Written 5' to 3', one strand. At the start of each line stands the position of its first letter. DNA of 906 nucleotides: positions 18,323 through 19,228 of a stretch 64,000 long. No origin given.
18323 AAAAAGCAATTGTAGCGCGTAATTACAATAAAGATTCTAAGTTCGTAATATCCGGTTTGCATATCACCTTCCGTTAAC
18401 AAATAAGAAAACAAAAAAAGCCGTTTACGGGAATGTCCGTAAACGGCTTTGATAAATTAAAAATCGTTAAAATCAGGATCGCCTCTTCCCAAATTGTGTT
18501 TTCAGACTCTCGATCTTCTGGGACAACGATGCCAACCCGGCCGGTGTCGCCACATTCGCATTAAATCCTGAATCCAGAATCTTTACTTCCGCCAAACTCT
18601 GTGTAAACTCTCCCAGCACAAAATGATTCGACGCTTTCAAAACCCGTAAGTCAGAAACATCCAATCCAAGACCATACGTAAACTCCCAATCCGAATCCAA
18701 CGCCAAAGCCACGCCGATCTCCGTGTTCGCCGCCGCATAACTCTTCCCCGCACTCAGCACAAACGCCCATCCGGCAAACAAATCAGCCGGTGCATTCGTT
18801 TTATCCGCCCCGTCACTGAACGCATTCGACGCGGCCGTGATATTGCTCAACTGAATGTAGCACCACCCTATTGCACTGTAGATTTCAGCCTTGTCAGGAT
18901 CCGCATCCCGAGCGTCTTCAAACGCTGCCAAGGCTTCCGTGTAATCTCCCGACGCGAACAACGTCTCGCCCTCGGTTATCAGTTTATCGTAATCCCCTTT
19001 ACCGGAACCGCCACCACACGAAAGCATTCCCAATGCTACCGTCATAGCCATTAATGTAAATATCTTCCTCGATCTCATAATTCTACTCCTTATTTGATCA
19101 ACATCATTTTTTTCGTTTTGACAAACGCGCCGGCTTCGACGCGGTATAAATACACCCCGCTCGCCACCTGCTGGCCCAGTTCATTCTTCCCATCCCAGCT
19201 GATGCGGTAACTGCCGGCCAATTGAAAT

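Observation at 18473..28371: Tandem T9SS cargo island: cytochrome, then two paralogous BNR-propeller surface proteins, each followed by a small TPR lipoprotein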

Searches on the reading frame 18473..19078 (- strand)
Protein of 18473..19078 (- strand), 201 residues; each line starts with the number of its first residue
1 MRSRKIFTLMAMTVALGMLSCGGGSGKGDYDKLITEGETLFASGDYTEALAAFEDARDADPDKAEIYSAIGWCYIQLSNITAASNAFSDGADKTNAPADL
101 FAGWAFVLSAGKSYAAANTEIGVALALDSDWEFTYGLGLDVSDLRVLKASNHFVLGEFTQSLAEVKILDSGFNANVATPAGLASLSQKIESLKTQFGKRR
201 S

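Call 5: search_protein_families(library=pfam, proteins=[window:18473-19078:-], max_evalue=0.01)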
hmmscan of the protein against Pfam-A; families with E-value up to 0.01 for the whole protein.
window:18473-19078:- (201 aa): 8 families
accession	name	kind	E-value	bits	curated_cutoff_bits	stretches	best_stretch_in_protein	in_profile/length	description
PF14559.12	TPR_19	-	3e-09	37.5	25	1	40-93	1-54/68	Tetratricopeptide repeat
PF13432.12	TPR_16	-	2.2e-08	34.8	32.7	1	36-84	3-51/65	Tetratricopeptide repeat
PF07719.23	TPR_2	-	2.1e-07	30.9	27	1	33-62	4-33/34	Tetratricopeptide repeat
PF13414.12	TPR_11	-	2.6e-06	27.5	26.8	1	37-71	1-35/42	TPR repeat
PF13424.12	TPR_12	-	1.9e-05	25.2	30.1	1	37-87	10-68/77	Tetratricopeptide repeat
PF00515.34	TPR_1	-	4.1e-05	23.6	27.8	0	37-62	8-33/34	Tetratricopeptide repeat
PF13181.12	TPR_8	-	8.4e-05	22.9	25.7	0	37-62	8-33/34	Tetratricopeptide repeat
PF13428.12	TPR_14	-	0.00071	20.5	23.5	1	37-68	8-39/44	Tetratricopeptide repeat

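Call 18: search_protein_families(library=ncbifam, proteins=[window:18473-19078:-], max_evalue=0.01)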
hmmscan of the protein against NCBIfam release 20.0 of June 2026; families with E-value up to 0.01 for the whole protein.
window:18473-19078:- (201 aa): 8 families
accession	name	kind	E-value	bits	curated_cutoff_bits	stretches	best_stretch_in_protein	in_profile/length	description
TIGR02917.1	PEP_TPR_lipo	equivalog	2e-06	26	312.2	1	27-131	564-669/899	XrtA/PEP-CTERM system TPR-repeat protein PrsT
TIGR02552.1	LcrH_SycD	equivalog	3.9e-05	23.4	104.8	1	38-89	60-111/136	SycD/LcrH family type III secretion system chaperone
NF040959.1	MamA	equivalog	0.00012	21.5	200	1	28-130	69-171/204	magnetosome protein MamA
TIGR02521.1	type_IV_pilW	equivalog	0.00015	21.4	154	1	41-121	42-122/234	type IV pilus biogenesis/stability protein PilW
NF047371.1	FlcA_CTERM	equivalog_domain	0.00021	19.9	300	1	41-119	450-528/646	periplasmic flagellar collar protein FlcA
NF033920.0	C39_PA2778_fam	equivalog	0.0007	19.1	150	1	37-127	163-253/255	PA2778 family cysteine peptidase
NF053607.1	CHU_0125_OmpA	equivalog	0.0013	17.4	620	1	13-132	11-121/639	CHU_0125 family OmpA-like outer membrane integrity protein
NF033762.1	social_mot_Tgl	equivalog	0.0058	16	225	1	43-97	183-237/252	social motility TPR repeat lipoprotein Tgl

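Call 33: find_related_loci(query=A3, collection=metagenome_contigs, flank=8000)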
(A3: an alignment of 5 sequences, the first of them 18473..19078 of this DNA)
Query A3 (201 aa) in metagenome_contigs; peptide patterns used: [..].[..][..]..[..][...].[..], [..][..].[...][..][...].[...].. (x = any residue, [..] = any of these).
178 stretches matched a pattern; 20 encode a relative of the query (tblastn E <= 1e-3); 20 distinct loci.
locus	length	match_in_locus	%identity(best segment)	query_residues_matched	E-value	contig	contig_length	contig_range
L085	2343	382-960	47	1-193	2e-56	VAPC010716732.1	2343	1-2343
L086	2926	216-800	45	1-194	8e-48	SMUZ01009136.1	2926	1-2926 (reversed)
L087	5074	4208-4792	44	1-194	1e-46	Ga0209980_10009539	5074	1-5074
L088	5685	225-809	44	1-194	5e-47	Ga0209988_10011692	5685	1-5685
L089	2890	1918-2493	42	2-193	6e-47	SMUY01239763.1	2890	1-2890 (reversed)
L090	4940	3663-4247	44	1-194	5e-47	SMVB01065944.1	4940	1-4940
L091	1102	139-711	40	6-193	3e-42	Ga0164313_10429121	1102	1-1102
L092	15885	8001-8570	39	8-193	4e-35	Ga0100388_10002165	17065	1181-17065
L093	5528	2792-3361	39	8-193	4e-35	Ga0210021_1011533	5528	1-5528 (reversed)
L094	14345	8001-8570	39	8-193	4e-35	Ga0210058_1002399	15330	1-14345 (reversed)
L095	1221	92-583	36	30-193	2e-35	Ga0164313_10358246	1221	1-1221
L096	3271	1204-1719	36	30-200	7e-34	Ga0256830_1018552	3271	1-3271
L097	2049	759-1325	34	9-194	6e-33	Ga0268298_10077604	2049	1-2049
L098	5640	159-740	37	4-193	5e-32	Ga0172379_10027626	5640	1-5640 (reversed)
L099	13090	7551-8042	42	30-193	8e-32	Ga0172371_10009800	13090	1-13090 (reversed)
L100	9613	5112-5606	39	30-194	1e-31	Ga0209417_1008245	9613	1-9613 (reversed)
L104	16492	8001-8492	45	30-193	2e-40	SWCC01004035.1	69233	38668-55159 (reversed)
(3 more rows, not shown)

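Call 38: search_protein_families(library=pfam, proteins=[L087:472-4179:+, L090:570-3635:+, L104:1196-7861:+, L100:1-4989:+], max_evalue=0.0001)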
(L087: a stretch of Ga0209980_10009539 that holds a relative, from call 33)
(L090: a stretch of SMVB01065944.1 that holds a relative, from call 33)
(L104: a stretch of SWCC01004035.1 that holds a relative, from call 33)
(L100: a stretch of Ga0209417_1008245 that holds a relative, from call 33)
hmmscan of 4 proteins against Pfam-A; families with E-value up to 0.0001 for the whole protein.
L087:472-4179:+ (1235 aa): 2 families
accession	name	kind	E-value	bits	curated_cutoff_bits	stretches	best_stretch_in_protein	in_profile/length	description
PF00082.27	Peptidase_S8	-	1.9e-46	159.1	21.8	1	229-515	3-287/288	Subtilase family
PF13860.13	FlgD_ig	-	1.1e-11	44.9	27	1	1170-1221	23-74/79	FlgD Ig-like domain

L090:570-3635:+ (1021 aa): 1 family
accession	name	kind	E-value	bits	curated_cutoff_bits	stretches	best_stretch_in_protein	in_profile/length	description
PF13860.13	FlgD_ig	-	4.7e-12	46.2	27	1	955-1007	21-74/79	FlgD Ig-like domain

L104:1196-7861:+ (2221 aa): 7 families
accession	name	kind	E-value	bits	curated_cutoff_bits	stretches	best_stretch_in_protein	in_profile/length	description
PF22073.2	Cep192_D4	-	3.2e-22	79.3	35.5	1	497-599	2-109/112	Cep192 domain 4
PF25106.1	VWA_4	-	2.2e-21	76.6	27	1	1229-1363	2-139/169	von Willebrand factor A domain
PF22544.2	HYDIN_VesB_CFA65-like_Ig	-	9.4e-21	74.4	25.5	2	498-599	2-99/100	HYDIN/CFA65/VesB-like, Ig-like domain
PF15780.11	ASH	-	2.3e-19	69.8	27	1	272-359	4-92/98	Abnormal spindle-like microcephaly-assoc'd, ASPM-SPD-2-Hydin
PF18962.6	Por_Secre_tail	-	1.5e-08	35.2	27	1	2143-2218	2-74/75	Secretion system C-terminal sorting domain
PF07610.17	DUF1573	-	4.4e-08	33.5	26.1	0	383-418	3-38/98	Protein of unknown function (DUF1573)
PF09099.16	Qn_am_d_aIII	-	6.1e-07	30.1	22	0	1730-1801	2-69/82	Quinohemoprotein amine dehydrogenase, alpha subunit domain III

L100:1-4989:+ (1662 aa): 6 families
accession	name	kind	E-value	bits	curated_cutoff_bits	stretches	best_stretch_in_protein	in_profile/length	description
PF21471.3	Reelin_subrepeat-B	-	1.8e-28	99.3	27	0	1098-1146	55-106/127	Reelin subrepeat B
PF10342.15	Kre9_KNH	-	3.2e-17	63.5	24.6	0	215-275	1-66/94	Kre9/KNH-like N-terminal Ig-like domain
PF13860.13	FlgD_ig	-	3.2e-10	40.3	27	1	1589-1650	12-76/79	FlgD Ig-like domain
PF03174.19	CHB_HEX_C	-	5.8e-10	39.4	23.6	0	1198-1216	35-54/76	Chitobiase/beta-hexosaminidase C-terminal domain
PF18962.6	Por_Secre_tail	-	1.5e-05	25.7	27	0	1579-1659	2-74/75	Secretion system C-terminal sorting domain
PF19119.5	DUF5803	-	3.3e-05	24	25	0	677-715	115-153/196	Family of unknown function (DUF5803)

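Call 89: search_solved_structures(query=A3, max_evalue=0.01)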
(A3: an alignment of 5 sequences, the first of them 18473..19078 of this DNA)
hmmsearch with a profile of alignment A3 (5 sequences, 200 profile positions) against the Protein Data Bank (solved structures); distinct sequences matched with E-value up to 0.01: 149 (the best 60 are shown).
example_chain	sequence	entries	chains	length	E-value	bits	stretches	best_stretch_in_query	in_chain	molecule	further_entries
9qhb_A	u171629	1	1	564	8.3e-39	136.7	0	35-73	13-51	Engineered tetratricopeptide repeat protein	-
8bu0_A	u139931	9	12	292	1.4e-22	83.7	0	35-73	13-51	Consensus tetratricopeptide repeat protein | Crystal structure of an 8-repeat consensus TPR superhelix with Zinc. | Monomer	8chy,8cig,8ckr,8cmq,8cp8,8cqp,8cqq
9qhc_A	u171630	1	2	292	8e-22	81.3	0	36-73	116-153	Engineered tetratricopeptide repeat protein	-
7kw7_E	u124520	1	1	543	1.9e-18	70.3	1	34-128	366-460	Stress-induced-phosphoprotein 1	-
7obi_A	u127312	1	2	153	1.2e-15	61.1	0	40-72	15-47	CTPR-rv4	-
6xt9_D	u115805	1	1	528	7.3e-15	58.6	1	25-92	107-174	Bardet-Biedl syndrome 4 protein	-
7yeh_B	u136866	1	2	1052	2.1e-14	57.1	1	40-128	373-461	UDP-N-acetylglucosamine--peptide N-acetylglucosaminyltransferase 110 kDa subunit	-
7ntf_A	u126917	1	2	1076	3.6e-14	56.3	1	40-128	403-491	Isoform 1 of UDP-N-acetylglucosamine--peptide N-acetylglucosaminyltransferase 110 kDa subu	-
7yea_A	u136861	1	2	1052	5e-14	55.9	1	40-128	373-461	UDP-N-acetylglucosamine--peptide N-acetylglucosaminyltransferase 110 kDa subunit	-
6vbu_4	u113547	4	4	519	2.1e-13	53.8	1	29-92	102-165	Bardet-Biedl syndrome 4 protein homolog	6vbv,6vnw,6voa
3lca_A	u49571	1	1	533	2.2e-13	53.8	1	35-125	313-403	Protein TOM71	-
3fp2_A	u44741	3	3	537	2.2e-13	53.7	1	35-125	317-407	TPR repeat-containing protein YHR117W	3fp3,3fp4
8ump_A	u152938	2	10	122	2.7e-12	50.2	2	37-106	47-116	T33-ml35-redesigned-TPR-domain-fold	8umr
1w3b_A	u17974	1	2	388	5.2e-12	49.3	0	31-132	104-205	UDP-N-ACETYLGLUCOSAMINE--PEPTIDE N-ACETYLGLUCOSAMINYLTRANSFERASE 110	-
6eou_A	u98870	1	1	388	1e-11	48.3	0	31-133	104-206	UDP-N-acetylglucosamine--peptide N-acetylglucosaminyltransferase 110 kDa subunit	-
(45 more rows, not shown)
